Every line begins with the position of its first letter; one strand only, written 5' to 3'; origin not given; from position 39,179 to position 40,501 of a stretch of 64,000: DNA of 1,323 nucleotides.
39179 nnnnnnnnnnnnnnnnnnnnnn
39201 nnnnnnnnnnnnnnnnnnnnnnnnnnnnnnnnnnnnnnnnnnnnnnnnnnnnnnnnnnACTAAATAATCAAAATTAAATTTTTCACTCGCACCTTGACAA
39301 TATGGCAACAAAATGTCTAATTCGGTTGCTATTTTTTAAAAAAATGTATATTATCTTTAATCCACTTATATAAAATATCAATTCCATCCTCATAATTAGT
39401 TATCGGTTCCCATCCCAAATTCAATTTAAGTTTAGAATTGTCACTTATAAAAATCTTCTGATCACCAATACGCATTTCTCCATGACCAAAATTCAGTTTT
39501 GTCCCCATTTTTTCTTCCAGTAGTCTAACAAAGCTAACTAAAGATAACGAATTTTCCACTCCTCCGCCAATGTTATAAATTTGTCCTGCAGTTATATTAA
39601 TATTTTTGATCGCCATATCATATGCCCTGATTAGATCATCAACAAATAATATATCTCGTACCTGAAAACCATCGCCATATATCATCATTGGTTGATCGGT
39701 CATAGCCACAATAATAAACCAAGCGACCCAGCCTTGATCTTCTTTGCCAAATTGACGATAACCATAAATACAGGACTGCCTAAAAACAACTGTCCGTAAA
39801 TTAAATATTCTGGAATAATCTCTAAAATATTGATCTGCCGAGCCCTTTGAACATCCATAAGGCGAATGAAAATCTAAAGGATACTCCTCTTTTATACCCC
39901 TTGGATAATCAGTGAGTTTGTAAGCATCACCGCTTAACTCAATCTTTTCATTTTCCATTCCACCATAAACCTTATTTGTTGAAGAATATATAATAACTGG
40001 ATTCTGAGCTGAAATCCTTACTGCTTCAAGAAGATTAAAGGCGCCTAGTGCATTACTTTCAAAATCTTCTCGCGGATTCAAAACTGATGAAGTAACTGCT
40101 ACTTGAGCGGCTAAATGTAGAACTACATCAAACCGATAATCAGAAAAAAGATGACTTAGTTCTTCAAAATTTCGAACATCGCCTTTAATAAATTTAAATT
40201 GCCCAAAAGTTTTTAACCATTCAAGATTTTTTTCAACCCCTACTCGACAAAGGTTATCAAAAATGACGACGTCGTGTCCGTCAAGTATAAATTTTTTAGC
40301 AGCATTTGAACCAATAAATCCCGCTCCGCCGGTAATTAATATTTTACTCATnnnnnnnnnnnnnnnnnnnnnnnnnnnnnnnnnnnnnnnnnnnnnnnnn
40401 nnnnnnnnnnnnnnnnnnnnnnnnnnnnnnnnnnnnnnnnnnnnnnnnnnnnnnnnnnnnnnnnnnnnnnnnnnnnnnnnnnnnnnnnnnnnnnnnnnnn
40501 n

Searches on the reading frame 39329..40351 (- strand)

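Call 63: search_protein_families(library=ncbifam, proteins=[window:39329-40351:-], max_evalue=1e-10)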
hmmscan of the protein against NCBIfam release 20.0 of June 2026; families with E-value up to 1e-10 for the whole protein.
window:39329-40351:- (340 aa): 12 families
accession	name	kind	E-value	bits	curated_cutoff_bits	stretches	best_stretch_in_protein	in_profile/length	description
TIGR01181.1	dTDP_gluc_dehyt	equivalog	4.9e-58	196.7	365.1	1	3-339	1-319/321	dTDP-glucose 4,6-dehydratase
TIGR01179.1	galE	equivalog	4.5e-51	173.7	262.3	1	3-333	1-327/332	UDP-glucose 4-epimerase GalE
NF007490.0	PRK10084.1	subfamily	1.8e-41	142.3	649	1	3-337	2-340/361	dTDP-glucose 4,6-dehydratase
NF007582.0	PRK10217.1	equivalog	1.2e-39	136.4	698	1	1-339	1-339/355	dTDP-glucose 4,6-dehydratase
TIGR04180.1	EDH_00030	hypoth_equivalog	4.3e-32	111.3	475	1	4-316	1-294/297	NAD-dependent 4,6-dehydratase LegB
NF007956.0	PRK10675.1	subfamily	6.6e-32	111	394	1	3-331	2-329/338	UDP-glucose 4-epimerase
TIGR02622.1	CDP_4_6_dhtase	equivalog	3.3e-23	82.4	278.45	1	3-180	6-169/352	CDP-glucose 4,6-dehydratase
NF011728.1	PRK15181.1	equivalog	1.3e-21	77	760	1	3-334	17-340/348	Vi polysaccharide biosynthesis UDP-N-acetylglucosaminuronic acid C-4 epimerase TviC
TIGR02197.1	heptose_epim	equivalog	9.1e-19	67.8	274.6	1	4-332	1-314/316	ADP-glyceromanno-heptose 6-epimerase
NF041015.1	UDPsulfquin_syn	equivalog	2.3e-14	53.2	575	1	3-329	2-361/384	UDP-sulfoquinovose synthase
NF008872.0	PRK11908.1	equivalog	2.7e-13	49.7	294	1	1-278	1-267/349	bifunctional UDP-4-keto-pentose/UDP-xylose synthase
NF043036.1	ErythonDh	equivalog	3e-13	49.6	325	1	3-182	2-166/321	D-erythronate dehydrogenase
